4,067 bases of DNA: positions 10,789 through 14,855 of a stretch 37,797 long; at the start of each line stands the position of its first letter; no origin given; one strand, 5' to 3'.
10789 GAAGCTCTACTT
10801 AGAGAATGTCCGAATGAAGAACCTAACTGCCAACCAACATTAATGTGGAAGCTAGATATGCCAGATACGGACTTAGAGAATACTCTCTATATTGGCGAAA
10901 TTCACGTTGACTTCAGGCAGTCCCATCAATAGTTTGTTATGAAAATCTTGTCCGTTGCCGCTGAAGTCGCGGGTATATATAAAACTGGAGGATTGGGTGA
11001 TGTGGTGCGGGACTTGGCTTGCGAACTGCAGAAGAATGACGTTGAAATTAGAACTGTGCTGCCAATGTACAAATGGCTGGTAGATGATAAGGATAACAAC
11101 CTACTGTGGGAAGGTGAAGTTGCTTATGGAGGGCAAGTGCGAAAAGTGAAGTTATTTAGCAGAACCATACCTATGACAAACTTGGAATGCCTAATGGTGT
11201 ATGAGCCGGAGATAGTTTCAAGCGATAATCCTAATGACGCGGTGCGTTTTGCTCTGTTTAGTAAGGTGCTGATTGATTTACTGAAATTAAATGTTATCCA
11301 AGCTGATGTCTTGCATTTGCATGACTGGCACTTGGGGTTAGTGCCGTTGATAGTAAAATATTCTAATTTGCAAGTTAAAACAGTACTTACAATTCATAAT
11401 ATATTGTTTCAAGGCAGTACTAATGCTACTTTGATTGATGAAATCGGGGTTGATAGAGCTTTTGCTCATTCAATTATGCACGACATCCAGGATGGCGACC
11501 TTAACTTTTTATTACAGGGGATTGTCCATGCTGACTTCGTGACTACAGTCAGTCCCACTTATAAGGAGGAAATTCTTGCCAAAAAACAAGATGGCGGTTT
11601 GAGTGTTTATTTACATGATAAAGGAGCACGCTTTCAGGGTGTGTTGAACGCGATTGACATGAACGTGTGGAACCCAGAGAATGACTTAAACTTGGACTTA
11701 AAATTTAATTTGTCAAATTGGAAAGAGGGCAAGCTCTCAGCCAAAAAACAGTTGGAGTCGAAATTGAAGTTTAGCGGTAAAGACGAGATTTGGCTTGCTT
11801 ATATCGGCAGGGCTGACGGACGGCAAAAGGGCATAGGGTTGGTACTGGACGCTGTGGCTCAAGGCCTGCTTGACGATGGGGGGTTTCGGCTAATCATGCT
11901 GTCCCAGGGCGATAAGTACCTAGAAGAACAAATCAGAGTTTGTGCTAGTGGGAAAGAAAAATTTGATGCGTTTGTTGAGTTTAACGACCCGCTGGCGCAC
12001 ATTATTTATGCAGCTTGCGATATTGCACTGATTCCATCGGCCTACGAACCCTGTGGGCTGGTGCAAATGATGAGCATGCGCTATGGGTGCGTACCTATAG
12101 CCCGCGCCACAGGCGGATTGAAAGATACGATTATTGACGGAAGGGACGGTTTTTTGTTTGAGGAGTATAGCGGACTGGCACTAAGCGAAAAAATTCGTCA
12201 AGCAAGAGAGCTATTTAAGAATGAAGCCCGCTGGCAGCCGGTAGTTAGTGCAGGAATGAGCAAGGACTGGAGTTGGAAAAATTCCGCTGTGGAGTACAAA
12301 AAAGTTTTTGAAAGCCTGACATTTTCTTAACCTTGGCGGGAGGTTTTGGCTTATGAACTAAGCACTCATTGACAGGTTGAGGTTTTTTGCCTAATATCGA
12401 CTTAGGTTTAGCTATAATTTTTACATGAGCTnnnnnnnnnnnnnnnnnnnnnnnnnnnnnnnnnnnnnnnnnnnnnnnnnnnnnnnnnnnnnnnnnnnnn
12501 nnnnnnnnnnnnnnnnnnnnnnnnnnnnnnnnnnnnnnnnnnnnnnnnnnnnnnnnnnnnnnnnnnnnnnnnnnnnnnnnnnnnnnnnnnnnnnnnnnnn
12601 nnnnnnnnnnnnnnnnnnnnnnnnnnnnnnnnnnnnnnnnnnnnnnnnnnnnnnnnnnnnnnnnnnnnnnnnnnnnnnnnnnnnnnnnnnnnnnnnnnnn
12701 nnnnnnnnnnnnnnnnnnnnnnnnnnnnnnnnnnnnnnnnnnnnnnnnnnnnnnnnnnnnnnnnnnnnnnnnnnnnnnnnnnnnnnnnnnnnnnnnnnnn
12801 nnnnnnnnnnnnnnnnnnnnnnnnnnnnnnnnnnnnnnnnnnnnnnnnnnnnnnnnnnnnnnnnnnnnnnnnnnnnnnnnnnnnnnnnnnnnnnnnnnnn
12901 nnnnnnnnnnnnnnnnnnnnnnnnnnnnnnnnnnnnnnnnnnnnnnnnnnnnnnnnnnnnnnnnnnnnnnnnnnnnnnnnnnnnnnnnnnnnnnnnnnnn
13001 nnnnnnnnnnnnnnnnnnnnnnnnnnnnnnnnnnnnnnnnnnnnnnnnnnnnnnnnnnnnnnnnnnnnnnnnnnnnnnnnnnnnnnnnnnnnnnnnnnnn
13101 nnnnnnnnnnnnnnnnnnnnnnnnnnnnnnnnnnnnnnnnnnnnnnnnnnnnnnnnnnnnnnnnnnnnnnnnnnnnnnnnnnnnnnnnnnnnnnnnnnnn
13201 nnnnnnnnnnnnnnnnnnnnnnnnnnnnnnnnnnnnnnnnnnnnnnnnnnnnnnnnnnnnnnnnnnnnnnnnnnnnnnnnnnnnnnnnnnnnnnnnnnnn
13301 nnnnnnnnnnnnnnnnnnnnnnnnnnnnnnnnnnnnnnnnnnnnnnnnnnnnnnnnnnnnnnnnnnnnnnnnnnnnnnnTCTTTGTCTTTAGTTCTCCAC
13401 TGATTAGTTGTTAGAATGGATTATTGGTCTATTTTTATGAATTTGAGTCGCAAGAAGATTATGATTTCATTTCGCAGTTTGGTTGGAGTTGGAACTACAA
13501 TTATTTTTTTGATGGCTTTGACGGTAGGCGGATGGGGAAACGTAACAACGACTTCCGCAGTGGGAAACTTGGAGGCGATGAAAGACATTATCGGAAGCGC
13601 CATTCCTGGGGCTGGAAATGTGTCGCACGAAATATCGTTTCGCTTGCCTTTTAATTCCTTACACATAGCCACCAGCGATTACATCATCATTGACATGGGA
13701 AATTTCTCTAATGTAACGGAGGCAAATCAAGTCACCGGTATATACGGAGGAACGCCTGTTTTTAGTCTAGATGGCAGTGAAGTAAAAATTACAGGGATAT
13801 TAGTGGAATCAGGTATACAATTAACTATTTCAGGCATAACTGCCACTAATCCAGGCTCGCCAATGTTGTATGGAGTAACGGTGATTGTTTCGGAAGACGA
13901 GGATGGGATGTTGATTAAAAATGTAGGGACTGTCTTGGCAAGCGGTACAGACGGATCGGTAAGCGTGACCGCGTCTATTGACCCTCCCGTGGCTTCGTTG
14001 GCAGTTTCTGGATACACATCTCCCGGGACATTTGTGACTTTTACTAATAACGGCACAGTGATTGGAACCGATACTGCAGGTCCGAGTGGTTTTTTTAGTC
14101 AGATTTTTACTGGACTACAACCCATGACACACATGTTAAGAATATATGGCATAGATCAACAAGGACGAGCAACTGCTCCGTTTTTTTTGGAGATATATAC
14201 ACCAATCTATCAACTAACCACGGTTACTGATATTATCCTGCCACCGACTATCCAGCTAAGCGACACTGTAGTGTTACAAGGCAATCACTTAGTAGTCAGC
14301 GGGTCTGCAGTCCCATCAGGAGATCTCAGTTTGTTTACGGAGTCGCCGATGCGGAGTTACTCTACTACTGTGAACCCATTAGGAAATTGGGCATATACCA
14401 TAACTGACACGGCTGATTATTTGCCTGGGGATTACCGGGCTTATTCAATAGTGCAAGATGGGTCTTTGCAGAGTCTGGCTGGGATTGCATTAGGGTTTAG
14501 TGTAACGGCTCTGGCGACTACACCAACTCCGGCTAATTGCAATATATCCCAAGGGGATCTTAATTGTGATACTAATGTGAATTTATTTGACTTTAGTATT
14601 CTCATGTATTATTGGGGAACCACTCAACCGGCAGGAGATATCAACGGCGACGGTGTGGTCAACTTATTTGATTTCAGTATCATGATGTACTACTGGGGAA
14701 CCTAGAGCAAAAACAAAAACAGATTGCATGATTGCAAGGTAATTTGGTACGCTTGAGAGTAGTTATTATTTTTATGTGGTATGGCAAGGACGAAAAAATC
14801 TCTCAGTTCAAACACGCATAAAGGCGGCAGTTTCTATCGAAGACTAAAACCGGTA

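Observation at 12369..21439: Cohesin-dockerin surface cluster with membrane anchors on both partners and a glycosyltransferase in the same operon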

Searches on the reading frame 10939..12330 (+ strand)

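Call 8: search_protein_families(library=pfam, proteins=[window:10939-12330:+], max_evalue=0.01)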
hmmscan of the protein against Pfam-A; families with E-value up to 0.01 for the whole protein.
window:10939-12330:+ (463 aa): 5 families
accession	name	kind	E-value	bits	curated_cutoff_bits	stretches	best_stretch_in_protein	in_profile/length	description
PF08323.17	Glyco_transf_5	-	3e-49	168.3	22.7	1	2-225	1-237/239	Starch synthase catalytic domain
PF13692.12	Glyco_trans_1_4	-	8.2e-15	55.7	27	1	286-421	4-138/142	Glycosyl transferases group 1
PF00534.26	Glycos_transf_1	-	2.2e-14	53.8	26.4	1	280-426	12-159/172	Glycosyl transferases group 1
PF13439.12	Glyco_transf_4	-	6.1e-08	33.3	28.5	1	17-214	2-150/170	Glycosyltransferase Family 4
PF13579.12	Glyco_trans_4_4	-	8.8e-06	26.6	29.7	1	17-214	1-144/158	Glycosyl transferase 4-like domain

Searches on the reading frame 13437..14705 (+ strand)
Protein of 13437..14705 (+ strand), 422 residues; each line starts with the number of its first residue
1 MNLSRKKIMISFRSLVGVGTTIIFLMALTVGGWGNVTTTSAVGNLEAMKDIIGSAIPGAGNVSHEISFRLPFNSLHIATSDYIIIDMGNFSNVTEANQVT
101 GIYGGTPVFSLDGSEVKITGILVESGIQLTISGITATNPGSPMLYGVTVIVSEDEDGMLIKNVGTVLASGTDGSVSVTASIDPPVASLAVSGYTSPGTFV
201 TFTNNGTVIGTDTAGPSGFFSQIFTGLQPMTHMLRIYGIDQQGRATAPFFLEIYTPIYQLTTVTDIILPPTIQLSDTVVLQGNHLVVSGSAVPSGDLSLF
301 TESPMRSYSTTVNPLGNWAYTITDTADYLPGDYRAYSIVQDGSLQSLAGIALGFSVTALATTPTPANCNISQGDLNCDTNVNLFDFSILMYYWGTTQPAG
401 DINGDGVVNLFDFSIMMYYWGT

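Call 3: search_protein_families(library=pfam, proteins=[window:13437-14705:+], max_evalue=1)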
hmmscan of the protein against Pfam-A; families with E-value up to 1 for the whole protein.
window:13437-14705:+ (422 aa): 3 families
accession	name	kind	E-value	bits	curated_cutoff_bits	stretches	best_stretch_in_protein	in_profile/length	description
PF00404.24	Dockerin_1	-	5.6e-07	30.1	22.9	1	373-417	2-53/57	Dockerin type I domain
PF17936.7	Big_6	-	1.5e-05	25.6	27.6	1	189-248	16-76/83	Bacterial Ig domain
PF13833.12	EF-hand_8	-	0.74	10.1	28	1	399-417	33-51/54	EF-hand domain pair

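Call 4: search_protein_families(library=ncbifam, proteins=[window:13437-14705:+], max_evalue=1)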
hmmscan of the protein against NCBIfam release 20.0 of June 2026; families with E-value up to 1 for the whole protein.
window:13437-14705:+ (422 aa): 5 families
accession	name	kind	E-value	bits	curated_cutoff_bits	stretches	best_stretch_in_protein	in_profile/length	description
NF041540.1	dockerin_GC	domain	0.00097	19.5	29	1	372-414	9-57/67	GC-type dockerin domain-anchored protein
NF033510.3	Ca_tandemer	repeat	0.0022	18.3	50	1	276-323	21-70/96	Ca2+-stabilized repeat-containing adhesin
NF002709.0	PRK02529.1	equivalog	0.076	12.8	63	0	383-409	13-32/33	cytochrome b6-f complex subunit PetN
NF052652.1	YtvA_fam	equivalog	0.12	11.9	250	1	75-128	170-222/243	YtvA family blue-light photoreceptor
NF011331.0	PRK14747.1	equivalog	0.47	10.4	56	0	407-421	11-25/29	cytochrome b6-f complex subunit PetN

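Call 13: search_solved_structures(query=window:13437-14705:+, max_evalue=10, show_alignments=2)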
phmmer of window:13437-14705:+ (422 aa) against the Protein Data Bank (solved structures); distinct sequences matched with E-value up to 10: 10.
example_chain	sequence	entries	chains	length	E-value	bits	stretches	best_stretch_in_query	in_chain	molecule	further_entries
5nrk_B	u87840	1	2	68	0.00085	21.6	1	365-392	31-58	DocCel5: Type I dockerin repeat domain from A. cellulolyticus family 5 endoglucanase WP_01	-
5nrm_B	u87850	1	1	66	0.00085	21.6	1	365-392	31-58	DocCel5: Type I dockerin repeat domain from A. cellulolyticus family 5 endoglucanase WP_01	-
2yik_A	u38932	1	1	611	0.0017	20.6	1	359-419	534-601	ENDOGLUCANASE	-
2y3n_B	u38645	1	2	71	0.011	17.9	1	372-421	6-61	CELLULOSOMAL FAMILY-48 PROCESSIVE GLYCOSIDE HYDROLASE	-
4dh2_B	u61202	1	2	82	0.073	15.3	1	398-419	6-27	Dockerin type 1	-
2mwg_A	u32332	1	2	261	0.16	14.1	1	54-128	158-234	Blue-light photoreceptor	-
2vn6_B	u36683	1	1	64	0.73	12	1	371-419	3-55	ENDOGLUCANASE A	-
6kg9_A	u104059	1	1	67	1.1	11.3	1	369-413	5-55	And cellulose-binding endoglucanase family 9 CelL ortholog dockerin domain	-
6kge_D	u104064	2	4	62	1.6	10.8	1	370-413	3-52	And cellulose-binding endoglucanase family 9 CelL ortholog dockerin domain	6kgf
6kgc_B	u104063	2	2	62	1.7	10.7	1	370-413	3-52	And cellulose-binding endoglucanase family 9 CelL ortholog dockerin domain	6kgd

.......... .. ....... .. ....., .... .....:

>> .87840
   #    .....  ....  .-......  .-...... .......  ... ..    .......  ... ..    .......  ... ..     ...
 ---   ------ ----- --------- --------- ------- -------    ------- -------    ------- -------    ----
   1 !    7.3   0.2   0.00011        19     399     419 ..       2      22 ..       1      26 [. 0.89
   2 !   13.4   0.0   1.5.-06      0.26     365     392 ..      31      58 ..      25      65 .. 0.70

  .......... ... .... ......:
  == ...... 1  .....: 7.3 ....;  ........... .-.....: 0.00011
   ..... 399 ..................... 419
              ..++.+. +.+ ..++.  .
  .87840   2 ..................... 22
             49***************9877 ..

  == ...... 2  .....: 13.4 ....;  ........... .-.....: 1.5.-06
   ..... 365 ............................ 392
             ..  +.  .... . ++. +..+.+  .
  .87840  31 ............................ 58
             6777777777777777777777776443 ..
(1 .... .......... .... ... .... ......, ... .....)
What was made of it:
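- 14553..14702 (+): Dockerin module of p2 (aa 373-422). Its two near-identical segments are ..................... and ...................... Dockerin_1 is above the gathering score (call 3). phmmer hits solved type I dockerins 5nrk and 2yik (call 13).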

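Call 65: search_protein_families(library=pfam, alignment_id=A4, max_evalue=0.01)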
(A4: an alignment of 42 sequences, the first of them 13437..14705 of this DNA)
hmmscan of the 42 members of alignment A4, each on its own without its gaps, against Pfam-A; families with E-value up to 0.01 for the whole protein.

A. member 1, window:13437-14705:+ (422 aa): 2 families
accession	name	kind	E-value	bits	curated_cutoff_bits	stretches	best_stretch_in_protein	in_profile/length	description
PF00404.24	Dockerin_1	-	5.6e-07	30.1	22.9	1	373-417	2-53/57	Dockerin type I domain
PF17936.7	Big_6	-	1.5e-05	25.6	27.6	1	189-248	16-76/83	Bacterial Ig domain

B. families by the number of members that match (of 42 scanned): 25 families
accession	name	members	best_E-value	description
PF00404.24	Dockerin_1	41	9.8e-09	Dockerin type I domain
PF17936.7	Big_6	26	1.1e-12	Bacterial Ig domain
PF19077.6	Big_13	14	3.6e-09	Bacterial Ig-like domain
PF13620.12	CarboxypepD_reg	6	5.5e-09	Carboxypeptidase regulatory-like domain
PF13202.12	EF-hand_5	6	1.4e-05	EF hand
PF00036.39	EF-hand_1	6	0.00029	EF hand domain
PF16640.11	Big_3_5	5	0.0021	Bacterial Ig-like domain (group 3)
PF13948.11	DUF4215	4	2e-12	Domain of unknown function (DUF4215)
PF00041.27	fn3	4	0.00014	Fibronectin type III domain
PF13499.12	EF-hand_7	2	0.00044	EF-hand domain pair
PF13517.12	FG-GAP_3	2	0.0007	FG-GAP-like repeat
PF13405.12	EF-hand_6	2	0.0018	EF-hand domain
PF13833.12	EF-hand_8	2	0.0077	EF-hand domain pair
PF17210.9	SdrD_B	1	0.0002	SdrD B-like domain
PF17802.7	SpaA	1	0.00023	Prealbumin-like fold domain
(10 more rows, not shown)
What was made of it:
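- On Dockerin type I (Pfam PF00404): Of 42 p2-type proteins, 41 hit Dockerin_1 (call 65).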

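Call 66: search_solved_structures(query=A4, max_evalue=1, show_alignments=3)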
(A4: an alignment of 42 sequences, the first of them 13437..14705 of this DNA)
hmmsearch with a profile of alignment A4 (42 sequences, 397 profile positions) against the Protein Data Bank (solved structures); distinct sequences matched with E-value up to 1: 56.
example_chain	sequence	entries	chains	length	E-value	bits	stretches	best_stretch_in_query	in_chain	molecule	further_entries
2y3n_B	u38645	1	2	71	2.5e-07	33.5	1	345-392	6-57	CELLULOSOMAL FAMILY-48 PROCESSIVE GLYCOSIDE HYDROLASE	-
2yik_A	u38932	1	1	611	2.7e-06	30.2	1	332-391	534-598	ENDOGLUCANASE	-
7dm0_A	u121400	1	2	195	1.8e-05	27.4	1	252-322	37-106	Biofilm-associated surface protein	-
2mte_A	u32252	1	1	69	0.00016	24.3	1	345-391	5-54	Cellulose 1,4-beta-cellobiosidase (reducing end) CelS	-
1daq_A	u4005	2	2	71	0.00017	24.2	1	345-391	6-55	ENDOGLUCANASE SS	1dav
4fl4_A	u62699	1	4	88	0.00019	24.1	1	345-391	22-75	Glycoside hydrolase family 9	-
4cj0_A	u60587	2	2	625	0.00043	22.9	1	337-391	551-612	ENDOGLUCANASE D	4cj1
1clc_A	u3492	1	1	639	0.00044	22.9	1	337-391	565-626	ENDOGLUCANASE CELD; EC: 3.2.1.4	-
5nrm_B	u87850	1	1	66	0.00066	22.3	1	336-362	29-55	DocCel5: Type I dockerin repeat domain from A. cellulolyticus family 5 endoglucanase WP_01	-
5k39_B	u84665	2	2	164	0.00083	22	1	350-391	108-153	Dockerin module from a protein of unknown function | Ig domain protein group 2 domain protein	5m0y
2b59_B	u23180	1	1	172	0.0013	21.3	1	335-390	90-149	Cellulosomal scaffolding protein A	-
5nrk_B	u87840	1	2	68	0.0014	21.2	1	336-362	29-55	DocCel5: Type I dockerin repeat domain from A. cellulolyticus family 5 endoglucanase WP_01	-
3kcp_A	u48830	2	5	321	0.0039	19.8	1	335-390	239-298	Cellulosomal-scaffolding protein A | Cellulosome anchoring protein cohesin region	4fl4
2vn6_B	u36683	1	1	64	0.004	19.7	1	344-391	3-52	ENDOGLUCANASE A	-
6m3a_A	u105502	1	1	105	0.0064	19.1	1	252-322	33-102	Biofilm-associated surface protein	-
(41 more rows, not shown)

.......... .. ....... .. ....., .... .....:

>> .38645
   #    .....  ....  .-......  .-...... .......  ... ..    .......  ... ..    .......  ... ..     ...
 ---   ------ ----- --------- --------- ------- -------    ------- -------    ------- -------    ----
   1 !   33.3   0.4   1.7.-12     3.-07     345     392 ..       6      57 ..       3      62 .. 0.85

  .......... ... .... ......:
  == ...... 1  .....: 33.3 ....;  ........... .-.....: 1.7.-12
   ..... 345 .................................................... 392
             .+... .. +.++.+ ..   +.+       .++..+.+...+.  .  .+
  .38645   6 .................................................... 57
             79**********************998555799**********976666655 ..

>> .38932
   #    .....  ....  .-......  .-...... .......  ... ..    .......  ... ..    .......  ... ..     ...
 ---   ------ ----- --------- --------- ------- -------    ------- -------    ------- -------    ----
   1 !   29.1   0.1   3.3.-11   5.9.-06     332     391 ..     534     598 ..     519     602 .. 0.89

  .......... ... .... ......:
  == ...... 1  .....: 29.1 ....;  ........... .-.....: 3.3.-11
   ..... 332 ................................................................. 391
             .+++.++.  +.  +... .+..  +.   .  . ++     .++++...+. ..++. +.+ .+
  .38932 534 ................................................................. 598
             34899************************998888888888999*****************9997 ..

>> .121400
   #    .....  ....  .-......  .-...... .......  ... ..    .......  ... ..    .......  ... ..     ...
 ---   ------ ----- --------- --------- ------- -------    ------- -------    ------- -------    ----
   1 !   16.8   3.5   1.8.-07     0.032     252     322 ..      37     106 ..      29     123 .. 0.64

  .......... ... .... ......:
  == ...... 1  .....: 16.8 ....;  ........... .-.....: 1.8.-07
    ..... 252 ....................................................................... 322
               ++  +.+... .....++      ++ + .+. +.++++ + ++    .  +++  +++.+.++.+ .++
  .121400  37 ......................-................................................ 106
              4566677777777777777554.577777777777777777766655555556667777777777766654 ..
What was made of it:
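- On Dockerin type I (Pfam PF00404): Both align to both segments of solved dockerins 5nrk and 2y3n (calls 13, 66).
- The dockerin passes Pfam's cut-off and matches solved dockerins (calls 3, 13, 66).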

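Call 103: find_related_loci(query=A4, collection=metagenome_contigs, flank=6000)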
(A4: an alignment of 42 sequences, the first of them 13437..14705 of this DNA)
Query A4 (422 aa) in metagenome_contigs; peptide patterns used: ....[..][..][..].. (x = any residue, [..] = any of these).
600 stretches matched a pattern (row limit reached: there are more); 544 encode a relative of the query (tblastn E <= 1e-3); the best 80 are kept; 80 distinct loci.
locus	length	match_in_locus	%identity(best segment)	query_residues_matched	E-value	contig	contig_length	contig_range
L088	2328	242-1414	55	35-422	4e-140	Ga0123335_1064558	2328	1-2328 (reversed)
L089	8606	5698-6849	50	40-422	3e-120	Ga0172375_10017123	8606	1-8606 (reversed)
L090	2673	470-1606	47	45-422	2e-115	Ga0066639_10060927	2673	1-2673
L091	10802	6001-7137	47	45-422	4e-109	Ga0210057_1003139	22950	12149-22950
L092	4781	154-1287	50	45-422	3e-108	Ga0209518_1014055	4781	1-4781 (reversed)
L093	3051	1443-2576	50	45-422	6e-111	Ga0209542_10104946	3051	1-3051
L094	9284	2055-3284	41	8-420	2e-90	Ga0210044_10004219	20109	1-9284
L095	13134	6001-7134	46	44-421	1e-101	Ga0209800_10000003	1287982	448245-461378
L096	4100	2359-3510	36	45-422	2e-64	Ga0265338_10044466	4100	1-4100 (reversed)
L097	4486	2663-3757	37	50-420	1e-59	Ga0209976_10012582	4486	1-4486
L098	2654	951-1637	34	191-421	1e-36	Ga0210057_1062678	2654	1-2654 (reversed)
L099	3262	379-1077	35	186-420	2e-36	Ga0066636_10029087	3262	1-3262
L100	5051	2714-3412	35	186-420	4e-36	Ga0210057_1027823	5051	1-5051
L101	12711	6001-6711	36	169-420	2e-35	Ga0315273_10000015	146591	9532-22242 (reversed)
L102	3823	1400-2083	36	191-420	8e-35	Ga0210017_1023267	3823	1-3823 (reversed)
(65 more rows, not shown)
